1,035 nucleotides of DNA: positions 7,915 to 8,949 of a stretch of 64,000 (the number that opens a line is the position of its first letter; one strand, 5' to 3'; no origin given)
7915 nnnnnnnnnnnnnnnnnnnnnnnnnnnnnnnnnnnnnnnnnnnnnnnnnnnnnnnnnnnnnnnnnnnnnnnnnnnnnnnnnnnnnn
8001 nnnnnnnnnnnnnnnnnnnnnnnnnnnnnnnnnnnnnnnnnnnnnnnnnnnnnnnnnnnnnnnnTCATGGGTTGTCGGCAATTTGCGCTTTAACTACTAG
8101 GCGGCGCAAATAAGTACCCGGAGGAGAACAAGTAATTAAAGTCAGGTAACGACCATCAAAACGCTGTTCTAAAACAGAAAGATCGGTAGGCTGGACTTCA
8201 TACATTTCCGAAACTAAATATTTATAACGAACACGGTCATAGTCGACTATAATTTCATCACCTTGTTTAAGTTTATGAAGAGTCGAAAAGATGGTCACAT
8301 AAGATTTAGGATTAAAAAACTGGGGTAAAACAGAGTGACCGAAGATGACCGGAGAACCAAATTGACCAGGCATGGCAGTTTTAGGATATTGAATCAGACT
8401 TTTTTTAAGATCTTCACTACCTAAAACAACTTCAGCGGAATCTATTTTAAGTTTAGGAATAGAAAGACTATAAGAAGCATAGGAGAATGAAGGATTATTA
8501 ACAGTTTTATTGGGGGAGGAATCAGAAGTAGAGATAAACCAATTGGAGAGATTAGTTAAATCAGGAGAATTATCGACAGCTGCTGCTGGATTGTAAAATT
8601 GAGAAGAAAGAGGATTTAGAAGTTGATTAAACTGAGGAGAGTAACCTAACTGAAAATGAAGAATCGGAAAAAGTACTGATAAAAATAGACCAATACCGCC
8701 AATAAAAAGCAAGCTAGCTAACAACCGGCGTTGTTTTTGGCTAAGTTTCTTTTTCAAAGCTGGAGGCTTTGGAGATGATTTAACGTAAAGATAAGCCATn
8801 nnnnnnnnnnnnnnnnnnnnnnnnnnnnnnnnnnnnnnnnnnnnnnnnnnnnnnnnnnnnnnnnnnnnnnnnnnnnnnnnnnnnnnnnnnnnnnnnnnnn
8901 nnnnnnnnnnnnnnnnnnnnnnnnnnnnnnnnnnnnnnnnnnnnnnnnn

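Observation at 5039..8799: Sortase with a nearby candidate LPAAG-type substrate in a CPR-like genome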

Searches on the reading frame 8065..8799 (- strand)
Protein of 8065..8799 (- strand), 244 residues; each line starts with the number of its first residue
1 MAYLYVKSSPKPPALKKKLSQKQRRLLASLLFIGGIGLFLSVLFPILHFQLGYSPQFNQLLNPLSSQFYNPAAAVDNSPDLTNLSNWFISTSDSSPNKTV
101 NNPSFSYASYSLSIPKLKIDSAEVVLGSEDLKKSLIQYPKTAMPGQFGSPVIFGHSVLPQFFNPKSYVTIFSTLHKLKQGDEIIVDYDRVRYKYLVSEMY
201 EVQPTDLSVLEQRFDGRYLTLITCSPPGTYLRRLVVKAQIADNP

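Call 3: search_protein_families(library=pfam, proteins=[window:8065-8799:-], max_evalue=0.01)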
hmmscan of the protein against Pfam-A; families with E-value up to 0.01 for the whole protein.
window:8065-8799:- (244 aa): 1 family
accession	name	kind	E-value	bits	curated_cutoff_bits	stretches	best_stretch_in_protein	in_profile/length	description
PF04203.18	Sortase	-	8.1e-25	87.4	26.6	1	112-239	1-123/125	Sortase domain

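Call 4: search_protein_families(library=ncbifam, proteins=[window:8065-8799:-], max_evalue=0.01)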
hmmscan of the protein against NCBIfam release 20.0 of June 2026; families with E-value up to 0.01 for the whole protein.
window:8065-8799:- (244 aa): 7 families
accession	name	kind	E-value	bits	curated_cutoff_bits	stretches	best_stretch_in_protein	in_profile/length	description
NF033747.1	class_E_sortase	subfamily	6.3e-15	55.6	160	1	92-240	54-205/211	class E sortase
TIGR01076.1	sortase_fam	subfamily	1.3e-14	54.2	39.35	1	112-238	3-125/136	sortase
NF033745.1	class_C_sortase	subfamily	2e-14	53.8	160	1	112-238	96-218/220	class C sortase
NF058671.1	sortase_SrtD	exception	1.2e-13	51.2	140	1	111-226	66-170/187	class D sortase, LPxTATN-specific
NF033746.1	class_D_sortase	subfamily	1.1e-12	47.9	165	1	111-226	12-116/135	class D sortase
NF033748.1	class_F_sortase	subfamily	1.3e-05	24.9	166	1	138-225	50-134/155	class F sortase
TIGR03784.1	marine_sortase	equivalog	0.0073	15.9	158.25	1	169-226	101-158/174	class GN sortase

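Call 6: search_solved_structures(query=window:8065-8799:-, max_evalue=0.01, show_alignments=3)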
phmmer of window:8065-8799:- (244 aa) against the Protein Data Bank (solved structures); distinct sequences matched with E-value up to 0.01: 42.
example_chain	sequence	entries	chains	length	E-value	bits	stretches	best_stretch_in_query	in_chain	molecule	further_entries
5go6_A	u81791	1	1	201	5.4e-10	42.5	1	114-240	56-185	Putative secreted protein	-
5go5_A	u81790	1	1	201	2e-09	40.7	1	114-240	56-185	sortase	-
4d70_A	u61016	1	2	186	3.3e-09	40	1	130-240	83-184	SORTASE FAMILY PROTEIN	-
8gr6_A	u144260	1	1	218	1.2e-08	38.1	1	114-239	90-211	Sortase-like protein, putative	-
8guu_A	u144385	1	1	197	1.6e-07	34.5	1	124-239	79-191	Sortase-like protein, putative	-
4d7w_A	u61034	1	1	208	2.6e-07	33.8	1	139-239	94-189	SORTASE FAMILY PROTEIN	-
24rr_A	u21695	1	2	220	4.3e-06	29.8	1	97-238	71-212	Ebp pilus assembly class C sortase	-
5hu4_A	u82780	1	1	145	5.7e-06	29.4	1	168-239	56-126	Cysteine protease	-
2xwg_A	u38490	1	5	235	1.2e-05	28.3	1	155-238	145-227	SORTASE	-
8t28_A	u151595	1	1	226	1.3e-05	28.2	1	112-237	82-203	Class C sortase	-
4tqx_A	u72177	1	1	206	1.8e-05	27.7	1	167-235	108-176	Sortase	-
7d6p_A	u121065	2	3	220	2.3e-05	27.4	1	155-242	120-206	Sortase family protein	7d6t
6ixz_A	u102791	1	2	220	2.3e-05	27.4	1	155-242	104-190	Sortase family protein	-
7s53_A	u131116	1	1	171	2.8e-05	27.1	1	167-240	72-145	Class A sortase, sortase A chimera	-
5k9a_A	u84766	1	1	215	7.1e-05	25.8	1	145-242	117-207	Putative fimbrial associated sortase-like protein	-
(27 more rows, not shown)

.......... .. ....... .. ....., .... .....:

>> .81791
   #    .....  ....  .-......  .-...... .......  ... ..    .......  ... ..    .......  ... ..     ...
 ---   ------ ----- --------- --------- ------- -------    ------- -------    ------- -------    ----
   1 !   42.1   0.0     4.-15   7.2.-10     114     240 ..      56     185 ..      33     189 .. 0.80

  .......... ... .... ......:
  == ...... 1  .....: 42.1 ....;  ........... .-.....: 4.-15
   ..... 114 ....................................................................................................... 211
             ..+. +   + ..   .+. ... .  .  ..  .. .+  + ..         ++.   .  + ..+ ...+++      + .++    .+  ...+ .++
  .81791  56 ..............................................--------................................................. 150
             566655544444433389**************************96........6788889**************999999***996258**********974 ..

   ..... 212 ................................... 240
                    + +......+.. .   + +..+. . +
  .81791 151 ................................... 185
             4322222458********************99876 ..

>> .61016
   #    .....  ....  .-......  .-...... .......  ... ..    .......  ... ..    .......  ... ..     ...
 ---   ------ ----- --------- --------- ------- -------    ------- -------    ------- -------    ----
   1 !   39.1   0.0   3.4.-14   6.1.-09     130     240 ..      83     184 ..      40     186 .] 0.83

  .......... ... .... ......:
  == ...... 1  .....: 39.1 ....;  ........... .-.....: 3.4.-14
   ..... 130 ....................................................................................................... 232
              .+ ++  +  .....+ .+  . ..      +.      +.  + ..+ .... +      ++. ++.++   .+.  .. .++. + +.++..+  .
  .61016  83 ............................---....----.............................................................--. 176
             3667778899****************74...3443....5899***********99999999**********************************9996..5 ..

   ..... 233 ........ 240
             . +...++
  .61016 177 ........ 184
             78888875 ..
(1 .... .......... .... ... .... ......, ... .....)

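Call 7: find_homologous_proteins(query=window:8065-8799:-)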
Query window:8065-8799:- (244 aa): 2392 proteins with E <= 0.001 among 3445 candidates; the best 120 are listed.
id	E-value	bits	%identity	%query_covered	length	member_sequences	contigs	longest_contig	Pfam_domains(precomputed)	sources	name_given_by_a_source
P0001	3.3e-156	536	100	100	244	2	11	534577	PF04203.19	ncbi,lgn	-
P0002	4.8e-147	506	93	100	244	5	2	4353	PF04203.19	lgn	-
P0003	5.1e-147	506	93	100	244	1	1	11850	PF04203.19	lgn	-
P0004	3.4e-145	500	92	100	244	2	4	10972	PF04203.19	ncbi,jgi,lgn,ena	-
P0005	1.6e-144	498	91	100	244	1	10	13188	PF04203.19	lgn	-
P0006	1.4e-136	472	88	100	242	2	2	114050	PF04203.19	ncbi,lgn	-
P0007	5.9e-117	407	93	82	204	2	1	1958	PF04203.19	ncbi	-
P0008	1.7e-106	373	71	100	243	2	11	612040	PF04203.19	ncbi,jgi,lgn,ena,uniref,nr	ncbi:MAG: sortase [Candidatus Shapirobacteria bacterium GW2011_GWE1_38_10]|uniref:Sortase n=1 Tax=Ca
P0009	4.6e-105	368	70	100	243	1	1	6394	PF04203.19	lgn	-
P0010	5.7e-105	368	70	100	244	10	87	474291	PF04203.19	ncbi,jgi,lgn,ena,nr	ncbi:sortase [Candidatus Shapirobacteria bacterium]|jgi:sortase A|nr:sortase [Candidatus Shapirobact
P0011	7.1e-105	368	68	100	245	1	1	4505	PF04203.19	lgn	-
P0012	2.2e-104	366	68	100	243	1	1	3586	PF04203.19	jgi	jgi:sortase A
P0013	3.4e-104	366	68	100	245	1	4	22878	PF04203.19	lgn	-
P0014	4.4e-104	365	69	100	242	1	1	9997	PF04203.19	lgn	-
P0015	8.2e-104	364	69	100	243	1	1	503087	PF04203.19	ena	-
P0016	1.1e-103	364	69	100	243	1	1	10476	PF04203.19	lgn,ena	-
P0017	1.4e-103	364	69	100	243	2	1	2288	PF04203.19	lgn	-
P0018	1.4e-103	364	68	100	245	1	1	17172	PF04203.19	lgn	-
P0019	2.1e-103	363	70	100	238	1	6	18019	PF04203.19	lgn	-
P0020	2.6e-103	363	67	100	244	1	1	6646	PF04203.19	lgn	-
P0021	3.6e-103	362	69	100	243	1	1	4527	PF04203.19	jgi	jgi:sortase A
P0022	4.6e-103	362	69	100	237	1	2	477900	PF04203.19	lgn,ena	-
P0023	5.1e-103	362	67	100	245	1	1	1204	PF04203.19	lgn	-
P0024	6.1e-103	362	68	100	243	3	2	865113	PF04203.19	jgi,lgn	jgi:sortase A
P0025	1.1e-102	361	69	100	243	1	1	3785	PF04203.19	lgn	-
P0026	1.8e-102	360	68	100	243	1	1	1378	PF04203.19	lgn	-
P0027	1.8e-102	360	67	100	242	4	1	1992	PF04203.19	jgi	-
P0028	2.2e-102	360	68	100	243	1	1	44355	PF04203.19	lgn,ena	-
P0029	3.4e-102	359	68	100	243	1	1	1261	PF04203.19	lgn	-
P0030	4.2e-102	359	68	100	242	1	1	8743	PF04203.19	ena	-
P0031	5.1e-102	359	68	100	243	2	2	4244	PF04203.19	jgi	-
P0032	5.6e-102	358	67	100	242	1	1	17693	PF04203.19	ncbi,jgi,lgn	ncbi:MAG: sortase [Candidatus Shapirobacteria bacterium]|jgi:sortase A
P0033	9.0e-102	358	67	100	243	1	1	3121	PF04203.19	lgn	-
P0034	1.2e-101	357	68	100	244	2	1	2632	PF04203.19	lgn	-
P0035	1.3e-101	357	68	100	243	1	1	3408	PF04203.19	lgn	-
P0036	1.9e-101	357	68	100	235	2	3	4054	PF04203.19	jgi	-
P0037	4.6e-101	355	67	100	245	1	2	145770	PF04203.19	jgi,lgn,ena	-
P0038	8.1e-101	355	66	100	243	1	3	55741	PF04203.19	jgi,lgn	-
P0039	1.6e-100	354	68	100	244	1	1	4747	PF04203.19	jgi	-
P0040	1.8e-100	353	67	100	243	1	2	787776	PF04203.19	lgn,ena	-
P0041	4.3e-100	352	67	100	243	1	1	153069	PF04203.19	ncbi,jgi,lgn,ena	ncbi:MAG: sortase [Candidatus Shapirobacteria bacterium]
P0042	5.0e-100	352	67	100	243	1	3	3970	PF04203.19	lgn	-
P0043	1.2e-99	351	67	100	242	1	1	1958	PF04203.19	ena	-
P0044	1.7e-99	350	67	100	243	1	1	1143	PF04203.19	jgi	jgi:sortase A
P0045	4.9e-99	349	67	100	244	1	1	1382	PF04203.19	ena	-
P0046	5.9e-99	348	67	100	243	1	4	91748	PF04203.19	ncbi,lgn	-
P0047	6.1e-99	348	65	100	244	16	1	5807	PF04203.19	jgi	-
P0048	6.7e-99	348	66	100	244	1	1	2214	PF04203.19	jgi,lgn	jgi:sortase A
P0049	7.0e-99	348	66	100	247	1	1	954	PF04203.19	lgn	-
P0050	1.2e-98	348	66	100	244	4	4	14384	PF04203.19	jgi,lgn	-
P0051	2.6e-98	346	66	100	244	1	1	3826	PF04203.19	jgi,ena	-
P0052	4.2e-98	346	64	100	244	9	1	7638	PF04203.19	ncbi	-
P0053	4.7e-98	346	66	100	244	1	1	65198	PF04203.19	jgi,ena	-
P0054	5.8e-98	345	66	100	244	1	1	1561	PF04203.19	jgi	-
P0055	6.0e-98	345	65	100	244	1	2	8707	PF04203.19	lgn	-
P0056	6.9e-98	345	66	100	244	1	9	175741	PF04203.19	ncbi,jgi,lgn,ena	-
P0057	7.9e-98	345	66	100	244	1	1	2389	PF04203.19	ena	-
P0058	2.5e-97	343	65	100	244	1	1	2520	PF04203.19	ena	-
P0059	3.1e-97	343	64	99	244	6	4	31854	PF04203.19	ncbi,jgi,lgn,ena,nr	ncbi:sortase [Candidatus Shapirobacteria bacterium]|nr:sortase [Candidatus Shapirobacteria bacterium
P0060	3.5e-97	343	65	100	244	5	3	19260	PF04203.19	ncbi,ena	-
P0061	7.1e-97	342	64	100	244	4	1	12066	PF04203.19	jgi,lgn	-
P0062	8.7e-97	341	65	100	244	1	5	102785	PF04203.19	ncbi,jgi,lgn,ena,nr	ncbi:sortase [Patescibacteria group bacterium]|nr:sortase [Patescibacteria group bacterium]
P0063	9.0e-97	341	64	99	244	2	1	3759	PF04203.19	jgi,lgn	-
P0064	2.3e-96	340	65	100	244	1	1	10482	PF04203.19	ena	-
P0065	8.5e-95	335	68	100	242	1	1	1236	PF04203.19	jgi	jgi:sortase A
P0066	1.4e-94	334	66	99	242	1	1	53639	PF04203.19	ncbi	-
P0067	2.2e-94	334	66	99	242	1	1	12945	PF04203.19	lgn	-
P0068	8.0e-94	332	62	99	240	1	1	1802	PF04203.19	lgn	-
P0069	3.8e-93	329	63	99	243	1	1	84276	PF04203.19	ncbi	-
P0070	4.2e-93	329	63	99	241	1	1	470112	PF04203.19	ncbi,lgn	-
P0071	4.4e-93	329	62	99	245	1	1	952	PF04203.19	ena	-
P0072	1.6e-92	327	64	100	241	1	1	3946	PF04203.19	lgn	-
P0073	4.5e-92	326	62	99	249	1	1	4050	PF04203.19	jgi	jgi:sortase A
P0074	8.5e-92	325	62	99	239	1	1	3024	PF04203.19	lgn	-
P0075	1.1e-91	325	61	99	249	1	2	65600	PF04203.19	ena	-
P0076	1.2e-91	325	63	99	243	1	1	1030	PF04203.19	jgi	-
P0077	2.9e-91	323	63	99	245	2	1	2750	PF04203.19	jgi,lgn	-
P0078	3.0e-91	323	62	99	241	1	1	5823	PF04203.19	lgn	-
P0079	3.1e-91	323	63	99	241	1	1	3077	PF04203.19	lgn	-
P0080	3.6e-91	323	64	100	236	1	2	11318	PF04203.19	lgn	-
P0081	6.1e-91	322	64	99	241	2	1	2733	PF04203.19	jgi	jgi:sortase A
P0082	7.1e-91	322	61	99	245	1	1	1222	PF04203.19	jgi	-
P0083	9.2e-91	322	62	99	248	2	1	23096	PF04203.19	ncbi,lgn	-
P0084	1.0e-90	321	62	94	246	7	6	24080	PF04203.19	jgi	-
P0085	1.7e-90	321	61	99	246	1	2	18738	PF04203.19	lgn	-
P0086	2.0e-90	321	62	100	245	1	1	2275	PF04203.19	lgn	-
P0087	2.9e-90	320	62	99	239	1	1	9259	PF04203.19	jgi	-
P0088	3.2e-90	320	61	99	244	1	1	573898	PF04203.19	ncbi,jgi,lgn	ncbi:MAG: sortase [Candidatus Shapirobacteria bacterium]|jgi:sortase A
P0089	3.3e-90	320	60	99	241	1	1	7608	PF04203.19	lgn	-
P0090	3.3e-90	320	62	99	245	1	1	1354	PF04203.19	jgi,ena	-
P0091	5.1e-90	319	61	99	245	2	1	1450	PF04203.19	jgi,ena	-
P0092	5.4e-90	319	62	100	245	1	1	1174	PF04203.19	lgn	-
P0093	5.8e-90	319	63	99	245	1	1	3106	PF04203.19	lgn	-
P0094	9.7e-90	318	62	99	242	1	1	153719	PF04203.19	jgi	jgi:sortase A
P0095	1.1e-89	318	59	99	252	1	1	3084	PF04203.19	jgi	jgi:sortase A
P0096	1.5e-89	318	63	100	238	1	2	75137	PF04203.19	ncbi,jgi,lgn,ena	ncbi:MAG: sortase [Candidatus Shapirobacteria bacterium]|jgi:sortase A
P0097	1.6e-89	318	62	99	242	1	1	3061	PF04203.19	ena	-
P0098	1.7e-89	317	62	99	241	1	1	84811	PF04203.19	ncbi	-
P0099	2.3e-89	317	62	99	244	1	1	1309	PF04203.19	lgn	-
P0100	2.4e-89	317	61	99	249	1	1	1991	PF04203.19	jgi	jgi:sortase A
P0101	2.5e-89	317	61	99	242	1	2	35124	PF04203.19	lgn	-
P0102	2.6e-89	317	63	99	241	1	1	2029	PF04203.19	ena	-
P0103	2.7e-89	317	59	100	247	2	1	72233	PF04203.19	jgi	-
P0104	2.9e-89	317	62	99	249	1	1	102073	PF04203.19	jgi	jgi:sortase A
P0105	3.0e-89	317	62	99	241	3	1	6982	PF04203.19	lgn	-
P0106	4.4e-89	316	66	92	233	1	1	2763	PF04203.19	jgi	jgi:sortase A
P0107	5.2e-89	316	60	99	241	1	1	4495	PF04203.19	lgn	-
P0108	5.3e-89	316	63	100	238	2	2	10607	PF04203.19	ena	-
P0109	5.8e-89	316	62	99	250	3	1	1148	PF04203.19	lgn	-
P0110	6.5e-89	316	60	99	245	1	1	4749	PF04203.19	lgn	-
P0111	6.6e-89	316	59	100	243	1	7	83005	PF04203.19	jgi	jgi:sortase A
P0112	6.8e-89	316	60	99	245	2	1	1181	PF04203.19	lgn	-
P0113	1.0e-88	315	62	99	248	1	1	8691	PF04203.19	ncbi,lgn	-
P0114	1.1e-88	315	61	99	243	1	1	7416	PF04203.19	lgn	-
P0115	1.3e-88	315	61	99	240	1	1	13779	PF04203.19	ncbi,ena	-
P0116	1.3e-88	315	62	99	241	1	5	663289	PF04203.19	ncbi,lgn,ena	ncbi:MAG: sortase [Patescibacteria group bacterium]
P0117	1.3e-88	315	59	100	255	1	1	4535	PF04203.19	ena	-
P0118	1.4e-88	315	59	100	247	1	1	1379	PF04203.19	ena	-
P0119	1.9e-88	314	64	99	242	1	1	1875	PF04203.19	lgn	-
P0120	2.2e-88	314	63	99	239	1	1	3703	PF04203.19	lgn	-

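Call 19: find_related_loci(query=A1, collection=genome_contigs, flank=10000)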
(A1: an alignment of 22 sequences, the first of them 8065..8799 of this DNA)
Query A1 (244 aa) in genome_contigs; peptide patterns used: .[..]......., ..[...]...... (x = any residue, [..] = any of these).
269 stretches matched a pattern; 242 encode a relative of the query (tblastn E <= 1e-3); the best 80 are kept; 80 distinct loci.
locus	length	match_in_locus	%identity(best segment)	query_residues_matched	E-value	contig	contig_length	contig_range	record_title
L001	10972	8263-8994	92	1-244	9e-151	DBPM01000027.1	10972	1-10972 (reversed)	MAG TPA_asm: Candidatus Shapirobacteria bacterium UBA1420 UBA1420_contig_29067, whole genome shotgun sequence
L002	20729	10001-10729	70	1-243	1e-110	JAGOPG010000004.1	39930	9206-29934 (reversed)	Candidatus Shapirobacteria bacterium isolate Go_SlDig_bin_323 Go_SlDig_2630_length_39930_cov_11.838304, whole genome sho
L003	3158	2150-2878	69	1-243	9e-112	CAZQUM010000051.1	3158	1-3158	MAG TPA_asm: uncultured Gammaproteobacteria bacterium isolate SRP294416_co3_917 genome assembly, contig: NODE_86198_leng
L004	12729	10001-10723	67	1-243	3e-108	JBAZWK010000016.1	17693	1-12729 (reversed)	MAG: Candidatus Shapirobacteria bacterium isolate SO_2017_GW1_30 NODE_12057_length_17693_cov_1.094273_OW334_2017, whole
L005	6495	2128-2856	67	1-243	2e-108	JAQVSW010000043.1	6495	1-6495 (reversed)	MAG: Candidatus Shapirobacteria bacterium isolate STF1_283 NODE_44220_length_6495_cov_10.268059_Sandtown_F1, whole genom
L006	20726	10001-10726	71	1-243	5e-107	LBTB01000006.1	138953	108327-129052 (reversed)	MAG: Candidatus Shapirobacteria bacterium GW2011_GWF2_37_20 US46_C0006, whole genome shotgun sequence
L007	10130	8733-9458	67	1-243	9e-106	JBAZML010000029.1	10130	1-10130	MAG: Candidatus Shapirobacteria bacterium isolate SO_2017_LW4_41 scaffold_12747_c1_LW137-91_2017, whole genome shotgun s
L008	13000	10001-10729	65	1-243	1e-103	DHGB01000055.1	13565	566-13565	MAG TPA_asm: Candidatus Shapirobacteria bacterium UBA4809 UBA4809_contig_56499, whole genome shotgun sequence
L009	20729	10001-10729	65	1-243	1e-103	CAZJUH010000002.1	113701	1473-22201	MAG TPA_asm: uncultured Gammaproteobacteria bacterium isolate binchicken_co220_54 genome assembly, contig: NODE_57_lengt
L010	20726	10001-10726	67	1-243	2e-102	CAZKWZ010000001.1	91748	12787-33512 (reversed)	MAG TPA_asm: uncultured Gammaproteobacteria bacterium isolate SRP220891_co1_32 genome assembly, contig: NODE_387_length_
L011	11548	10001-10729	66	1-243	8e-102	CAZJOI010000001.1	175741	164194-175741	MAG TPA_asm: uncultured Bdellovibrionales bacterium isolate SRP192927_co1_264 genome assembly, contig: NODE_27_length_17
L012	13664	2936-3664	65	1-243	5e-101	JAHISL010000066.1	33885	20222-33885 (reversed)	MAG: Patescibacteria group bacterium isolate MM_PC_MetaG.mb.172 MM_PC_MetaG.mb.172_k141_1017868, whole genome shotgun se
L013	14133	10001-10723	66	1-242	7e-100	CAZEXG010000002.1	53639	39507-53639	MAG TPA_asm: uncultured Gammaproteobacteria bacterium isolate SRP278252_co2_757 genome assembly, contig: NODE_1007_lengt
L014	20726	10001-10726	63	1-242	4e-98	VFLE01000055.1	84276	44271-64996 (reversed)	MAG: Candidatus Shapirobacteria bacterium isolate Bin_12_23 c_000002997591, whole genome shotgun sequence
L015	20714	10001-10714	63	1-243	4e-95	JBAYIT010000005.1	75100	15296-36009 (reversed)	MAG: Candidatus Shapirobacteria bacterium isolate SO_2016_GW1_37 scaffold00770_OW334_2016, whole genome shotgun sequence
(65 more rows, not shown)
